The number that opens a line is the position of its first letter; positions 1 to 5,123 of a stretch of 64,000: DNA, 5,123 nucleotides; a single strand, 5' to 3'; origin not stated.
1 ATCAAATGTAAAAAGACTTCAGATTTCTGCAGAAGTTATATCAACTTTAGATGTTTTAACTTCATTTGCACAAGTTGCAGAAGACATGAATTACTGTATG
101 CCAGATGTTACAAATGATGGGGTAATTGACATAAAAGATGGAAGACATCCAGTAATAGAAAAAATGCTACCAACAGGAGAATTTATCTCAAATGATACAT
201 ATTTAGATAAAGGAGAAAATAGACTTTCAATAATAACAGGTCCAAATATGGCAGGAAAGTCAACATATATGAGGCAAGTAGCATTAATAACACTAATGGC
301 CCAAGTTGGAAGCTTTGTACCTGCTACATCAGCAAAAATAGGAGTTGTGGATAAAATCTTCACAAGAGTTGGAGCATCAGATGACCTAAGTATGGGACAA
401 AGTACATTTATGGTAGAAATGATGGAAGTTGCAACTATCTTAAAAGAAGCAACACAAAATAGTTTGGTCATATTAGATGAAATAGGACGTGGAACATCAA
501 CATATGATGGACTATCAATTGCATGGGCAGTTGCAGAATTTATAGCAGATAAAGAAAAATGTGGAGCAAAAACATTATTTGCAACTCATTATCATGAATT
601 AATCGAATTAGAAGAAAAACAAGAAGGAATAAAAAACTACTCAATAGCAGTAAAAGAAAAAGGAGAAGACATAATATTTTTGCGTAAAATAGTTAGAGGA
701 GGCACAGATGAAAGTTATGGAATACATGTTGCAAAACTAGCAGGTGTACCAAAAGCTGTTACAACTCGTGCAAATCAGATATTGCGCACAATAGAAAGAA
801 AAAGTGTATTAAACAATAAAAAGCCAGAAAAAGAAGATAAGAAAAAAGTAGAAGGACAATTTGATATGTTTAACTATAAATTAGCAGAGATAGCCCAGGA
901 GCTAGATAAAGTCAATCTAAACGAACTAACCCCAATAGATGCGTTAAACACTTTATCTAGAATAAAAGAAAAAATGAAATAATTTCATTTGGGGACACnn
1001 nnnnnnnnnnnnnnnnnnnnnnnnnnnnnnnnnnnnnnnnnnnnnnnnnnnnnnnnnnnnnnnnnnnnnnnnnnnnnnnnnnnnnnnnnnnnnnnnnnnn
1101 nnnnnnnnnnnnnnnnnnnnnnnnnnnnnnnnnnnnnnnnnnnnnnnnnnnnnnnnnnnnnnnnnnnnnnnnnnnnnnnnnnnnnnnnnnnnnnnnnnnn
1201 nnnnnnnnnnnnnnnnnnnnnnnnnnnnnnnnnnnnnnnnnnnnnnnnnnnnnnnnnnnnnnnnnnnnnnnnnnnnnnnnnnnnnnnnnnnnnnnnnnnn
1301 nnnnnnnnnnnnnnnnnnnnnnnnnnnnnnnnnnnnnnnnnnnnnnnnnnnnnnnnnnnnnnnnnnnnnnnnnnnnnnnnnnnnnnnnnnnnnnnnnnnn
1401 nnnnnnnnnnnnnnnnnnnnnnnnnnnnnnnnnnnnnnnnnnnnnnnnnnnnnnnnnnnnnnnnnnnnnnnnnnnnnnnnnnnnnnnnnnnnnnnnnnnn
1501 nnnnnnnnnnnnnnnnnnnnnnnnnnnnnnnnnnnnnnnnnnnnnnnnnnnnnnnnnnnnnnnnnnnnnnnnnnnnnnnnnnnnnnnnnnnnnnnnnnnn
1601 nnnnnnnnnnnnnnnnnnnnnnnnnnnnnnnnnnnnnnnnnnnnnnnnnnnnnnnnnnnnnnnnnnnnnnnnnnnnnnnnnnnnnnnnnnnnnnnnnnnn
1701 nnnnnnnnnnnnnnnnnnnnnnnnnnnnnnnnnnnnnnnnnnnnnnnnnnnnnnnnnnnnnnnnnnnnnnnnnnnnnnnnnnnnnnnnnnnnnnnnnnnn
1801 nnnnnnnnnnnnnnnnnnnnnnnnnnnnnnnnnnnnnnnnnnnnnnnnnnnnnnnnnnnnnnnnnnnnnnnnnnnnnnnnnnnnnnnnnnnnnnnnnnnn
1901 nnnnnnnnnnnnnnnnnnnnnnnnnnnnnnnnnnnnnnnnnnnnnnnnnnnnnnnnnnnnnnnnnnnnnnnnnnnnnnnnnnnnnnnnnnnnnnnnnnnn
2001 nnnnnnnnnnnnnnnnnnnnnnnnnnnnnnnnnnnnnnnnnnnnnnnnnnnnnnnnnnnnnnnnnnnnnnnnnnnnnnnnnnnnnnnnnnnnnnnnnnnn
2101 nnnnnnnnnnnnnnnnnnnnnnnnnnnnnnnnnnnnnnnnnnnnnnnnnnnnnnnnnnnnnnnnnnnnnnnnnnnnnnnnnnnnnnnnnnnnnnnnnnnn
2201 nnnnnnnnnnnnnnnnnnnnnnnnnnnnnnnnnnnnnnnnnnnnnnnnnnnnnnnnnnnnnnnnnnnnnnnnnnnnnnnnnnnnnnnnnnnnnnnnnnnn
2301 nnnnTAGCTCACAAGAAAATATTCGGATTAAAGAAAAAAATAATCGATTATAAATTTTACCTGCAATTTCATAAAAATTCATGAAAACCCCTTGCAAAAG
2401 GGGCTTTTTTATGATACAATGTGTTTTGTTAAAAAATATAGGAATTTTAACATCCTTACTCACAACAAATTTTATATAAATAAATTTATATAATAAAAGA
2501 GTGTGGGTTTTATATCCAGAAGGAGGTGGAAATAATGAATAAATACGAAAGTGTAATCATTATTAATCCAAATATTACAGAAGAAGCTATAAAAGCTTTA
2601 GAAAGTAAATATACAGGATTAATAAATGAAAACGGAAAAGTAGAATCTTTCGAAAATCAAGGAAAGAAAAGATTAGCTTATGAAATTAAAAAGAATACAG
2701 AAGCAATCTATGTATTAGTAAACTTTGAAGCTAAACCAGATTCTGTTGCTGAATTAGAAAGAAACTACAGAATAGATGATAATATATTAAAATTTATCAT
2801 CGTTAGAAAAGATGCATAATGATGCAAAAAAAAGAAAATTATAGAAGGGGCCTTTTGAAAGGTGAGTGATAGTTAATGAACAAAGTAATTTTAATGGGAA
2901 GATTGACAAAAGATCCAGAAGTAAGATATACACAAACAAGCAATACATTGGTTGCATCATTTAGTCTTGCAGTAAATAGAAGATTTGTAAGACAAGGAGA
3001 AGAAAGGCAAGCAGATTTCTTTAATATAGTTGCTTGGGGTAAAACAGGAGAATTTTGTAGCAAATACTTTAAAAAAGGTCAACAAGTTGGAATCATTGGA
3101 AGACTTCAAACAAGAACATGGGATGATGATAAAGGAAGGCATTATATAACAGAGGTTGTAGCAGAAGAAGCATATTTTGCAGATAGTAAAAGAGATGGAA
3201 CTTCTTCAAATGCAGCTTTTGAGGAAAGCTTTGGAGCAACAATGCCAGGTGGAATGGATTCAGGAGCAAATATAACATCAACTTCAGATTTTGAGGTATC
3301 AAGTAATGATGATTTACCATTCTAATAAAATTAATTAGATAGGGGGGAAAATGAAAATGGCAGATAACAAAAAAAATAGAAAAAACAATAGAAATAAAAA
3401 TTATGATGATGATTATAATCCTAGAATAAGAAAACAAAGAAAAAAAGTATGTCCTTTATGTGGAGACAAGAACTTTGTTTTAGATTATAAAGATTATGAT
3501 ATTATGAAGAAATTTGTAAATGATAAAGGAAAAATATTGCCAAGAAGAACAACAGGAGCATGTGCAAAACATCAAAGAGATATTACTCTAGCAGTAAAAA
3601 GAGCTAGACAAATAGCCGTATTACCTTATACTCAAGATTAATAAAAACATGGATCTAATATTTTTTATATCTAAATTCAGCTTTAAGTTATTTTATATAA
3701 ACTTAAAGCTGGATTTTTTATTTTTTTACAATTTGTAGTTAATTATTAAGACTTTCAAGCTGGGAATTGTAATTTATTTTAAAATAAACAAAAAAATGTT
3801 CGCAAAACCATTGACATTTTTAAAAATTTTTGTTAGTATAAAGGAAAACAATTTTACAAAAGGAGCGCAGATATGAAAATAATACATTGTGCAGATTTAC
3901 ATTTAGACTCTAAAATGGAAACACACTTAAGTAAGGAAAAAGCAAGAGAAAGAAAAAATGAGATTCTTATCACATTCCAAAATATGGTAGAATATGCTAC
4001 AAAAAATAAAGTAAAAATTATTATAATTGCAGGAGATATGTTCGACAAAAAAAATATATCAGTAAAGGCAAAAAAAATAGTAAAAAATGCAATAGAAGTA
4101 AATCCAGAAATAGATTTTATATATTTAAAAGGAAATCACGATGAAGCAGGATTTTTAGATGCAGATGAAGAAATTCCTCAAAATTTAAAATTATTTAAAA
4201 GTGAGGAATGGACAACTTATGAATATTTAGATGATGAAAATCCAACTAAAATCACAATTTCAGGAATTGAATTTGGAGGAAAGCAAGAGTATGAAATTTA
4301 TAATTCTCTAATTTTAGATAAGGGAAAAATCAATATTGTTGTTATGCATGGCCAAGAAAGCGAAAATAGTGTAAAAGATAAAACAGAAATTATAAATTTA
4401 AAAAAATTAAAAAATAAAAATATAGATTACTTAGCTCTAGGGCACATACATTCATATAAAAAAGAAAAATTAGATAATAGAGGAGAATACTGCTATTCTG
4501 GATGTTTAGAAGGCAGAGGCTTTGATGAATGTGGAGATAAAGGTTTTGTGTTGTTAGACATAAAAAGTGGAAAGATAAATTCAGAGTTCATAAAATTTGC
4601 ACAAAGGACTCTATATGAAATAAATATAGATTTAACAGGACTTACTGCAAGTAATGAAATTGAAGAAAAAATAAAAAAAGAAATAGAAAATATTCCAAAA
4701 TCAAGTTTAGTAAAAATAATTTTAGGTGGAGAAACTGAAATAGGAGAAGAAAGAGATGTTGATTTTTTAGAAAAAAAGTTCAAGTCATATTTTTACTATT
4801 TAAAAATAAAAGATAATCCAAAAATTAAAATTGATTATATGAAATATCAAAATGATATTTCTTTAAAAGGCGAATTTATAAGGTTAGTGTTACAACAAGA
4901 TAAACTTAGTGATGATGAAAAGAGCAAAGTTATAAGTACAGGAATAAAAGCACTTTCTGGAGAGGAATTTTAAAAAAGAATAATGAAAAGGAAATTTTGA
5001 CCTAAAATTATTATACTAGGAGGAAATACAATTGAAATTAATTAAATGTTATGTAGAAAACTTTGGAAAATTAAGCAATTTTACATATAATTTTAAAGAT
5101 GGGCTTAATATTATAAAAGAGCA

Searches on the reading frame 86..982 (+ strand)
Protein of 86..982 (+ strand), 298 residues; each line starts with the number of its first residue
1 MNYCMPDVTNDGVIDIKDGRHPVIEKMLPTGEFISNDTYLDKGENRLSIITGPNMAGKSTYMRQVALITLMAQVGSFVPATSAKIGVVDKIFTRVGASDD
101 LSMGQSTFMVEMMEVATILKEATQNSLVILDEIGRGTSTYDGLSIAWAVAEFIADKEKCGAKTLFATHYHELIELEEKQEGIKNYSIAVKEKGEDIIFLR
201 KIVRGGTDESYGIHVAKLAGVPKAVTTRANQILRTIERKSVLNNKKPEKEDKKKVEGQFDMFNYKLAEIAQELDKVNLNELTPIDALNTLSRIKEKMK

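Call 18: search_protein_families(library=pfam, proteins=[window:86-982:+], max_evalue=0.001)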
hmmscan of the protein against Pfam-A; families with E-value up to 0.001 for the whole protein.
window:86-982:+ (298 aa): 2 families
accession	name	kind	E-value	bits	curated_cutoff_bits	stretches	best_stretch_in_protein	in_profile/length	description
PF00488.27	MutS_V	-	1.9e-87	292.6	30.2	1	49-237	2-188/188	MutS domain V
PF13514.12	AAA_27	-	0.00041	20.4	22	0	31-65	12-46/206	AAA domain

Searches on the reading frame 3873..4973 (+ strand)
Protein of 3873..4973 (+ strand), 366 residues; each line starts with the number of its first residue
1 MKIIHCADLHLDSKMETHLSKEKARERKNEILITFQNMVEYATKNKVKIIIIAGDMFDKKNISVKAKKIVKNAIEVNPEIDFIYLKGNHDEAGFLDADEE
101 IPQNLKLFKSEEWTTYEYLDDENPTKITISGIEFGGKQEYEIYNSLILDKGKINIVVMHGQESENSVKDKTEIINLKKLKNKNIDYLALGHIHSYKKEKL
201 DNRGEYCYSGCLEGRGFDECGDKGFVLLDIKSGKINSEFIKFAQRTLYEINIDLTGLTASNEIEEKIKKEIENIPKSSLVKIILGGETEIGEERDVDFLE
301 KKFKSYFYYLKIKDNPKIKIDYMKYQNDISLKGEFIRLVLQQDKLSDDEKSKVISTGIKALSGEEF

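Call 13: search_protein_families(library=pfam, proteins=[window:3873-4973:+], max_evalue=0.001)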
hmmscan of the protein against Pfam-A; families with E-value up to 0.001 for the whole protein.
window:3873-4973:+ (366 aa): 2 families
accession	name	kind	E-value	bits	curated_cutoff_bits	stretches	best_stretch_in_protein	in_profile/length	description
PF00149.33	Metallophos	-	3e-16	60.9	21.5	1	1-195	1-191/191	Calcineurin-like phosphoesterase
PF12850.12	Metallophos_2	-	1.1e-09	38.9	27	1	1-232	1-153/154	Calcineurin-like phosphoesterase superfamily domain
